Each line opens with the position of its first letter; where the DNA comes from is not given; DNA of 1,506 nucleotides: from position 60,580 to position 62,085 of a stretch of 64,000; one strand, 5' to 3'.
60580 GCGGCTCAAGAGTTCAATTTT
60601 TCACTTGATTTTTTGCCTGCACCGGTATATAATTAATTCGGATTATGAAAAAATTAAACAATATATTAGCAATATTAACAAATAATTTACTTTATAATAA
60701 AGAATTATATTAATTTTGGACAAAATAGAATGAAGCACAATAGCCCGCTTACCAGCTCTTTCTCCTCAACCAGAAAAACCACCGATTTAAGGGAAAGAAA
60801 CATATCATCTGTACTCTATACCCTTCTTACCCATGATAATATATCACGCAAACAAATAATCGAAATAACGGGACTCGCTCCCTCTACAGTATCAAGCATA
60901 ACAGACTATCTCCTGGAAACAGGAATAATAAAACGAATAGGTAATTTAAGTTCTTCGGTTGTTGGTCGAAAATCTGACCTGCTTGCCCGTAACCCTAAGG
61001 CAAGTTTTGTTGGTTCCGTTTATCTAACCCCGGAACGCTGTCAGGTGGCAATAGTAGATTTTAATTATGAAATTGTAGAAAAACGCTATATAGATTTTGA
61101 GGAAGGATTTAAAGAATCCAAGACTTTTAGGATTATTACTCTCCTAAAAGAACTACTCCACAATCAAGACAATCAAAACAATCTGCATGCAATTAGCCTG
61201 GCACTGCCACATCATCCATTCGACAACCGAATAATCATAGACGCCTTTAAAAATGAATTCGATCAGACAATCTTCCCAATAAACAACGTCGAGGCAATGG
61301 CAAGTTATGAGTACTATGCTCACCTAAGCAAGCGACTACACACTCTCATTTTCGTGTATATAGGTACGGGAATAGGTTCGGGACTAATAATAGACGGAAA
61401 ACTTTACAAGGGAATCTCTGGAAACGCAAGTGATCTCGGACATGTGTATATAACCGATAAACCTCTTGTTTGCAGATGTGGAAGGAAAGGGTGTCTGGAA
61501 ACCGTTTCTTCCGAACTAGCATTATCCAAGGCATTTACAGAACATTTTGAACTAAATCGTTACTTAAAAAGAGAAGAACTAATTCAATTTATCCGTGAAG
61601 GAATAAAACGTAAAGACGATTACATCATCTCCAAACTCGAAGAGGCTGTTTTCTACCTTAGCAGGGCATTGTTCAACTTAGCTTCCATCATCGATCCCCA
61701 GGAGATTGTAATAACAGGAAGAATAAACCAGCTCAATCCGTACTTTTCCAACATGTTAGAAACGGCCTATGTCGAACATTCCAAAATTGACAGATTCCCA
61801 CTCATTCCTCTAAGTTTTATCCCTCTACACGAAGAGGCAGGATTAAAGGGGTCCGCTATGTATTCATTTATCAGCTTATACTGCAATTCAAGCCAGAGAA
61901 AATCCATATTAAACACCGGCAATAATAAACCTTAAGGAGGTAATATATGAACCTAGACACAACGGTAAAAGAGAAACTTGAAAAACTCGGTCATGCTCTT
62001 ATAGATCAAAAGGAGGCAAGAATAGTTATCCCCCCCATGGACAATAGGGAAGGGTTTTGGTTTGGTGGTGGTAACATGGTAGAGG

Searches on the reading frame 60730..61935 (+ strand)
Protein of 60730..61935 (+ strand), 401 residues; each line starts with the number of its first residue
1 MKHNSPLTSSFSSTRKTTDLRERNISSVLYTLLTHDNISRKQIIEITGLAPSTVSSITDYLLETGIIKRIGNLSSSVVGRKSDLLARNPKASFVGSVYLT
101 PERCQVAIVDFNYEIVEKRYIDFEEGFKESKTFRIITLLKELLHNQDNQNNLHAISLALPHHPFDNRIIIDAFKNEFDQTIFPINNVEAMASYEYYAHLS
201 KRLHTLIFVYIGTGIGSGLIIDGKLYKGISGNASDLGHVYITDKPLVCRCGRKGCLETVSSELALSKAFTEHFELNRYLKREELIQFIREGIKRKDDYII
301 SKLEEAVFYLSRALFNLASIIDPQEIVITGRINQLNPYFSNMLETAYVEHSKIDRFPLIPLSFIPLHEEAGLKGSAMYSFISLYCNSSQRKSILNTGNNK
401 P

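Call 28: search_protein_families(library=pfam, proteins=[window:60730-61935:+], max_evalue=0.00001)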
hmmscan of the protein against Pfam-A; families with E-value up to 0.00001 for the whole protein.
window:60730-61935:+ (401 aa): 1 family
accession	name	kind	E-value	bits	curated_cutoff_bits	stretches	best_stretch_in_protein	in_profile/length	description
PF00480.26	ROK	-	3.7e-34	119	22.9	1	165-347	84-258/294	ROK family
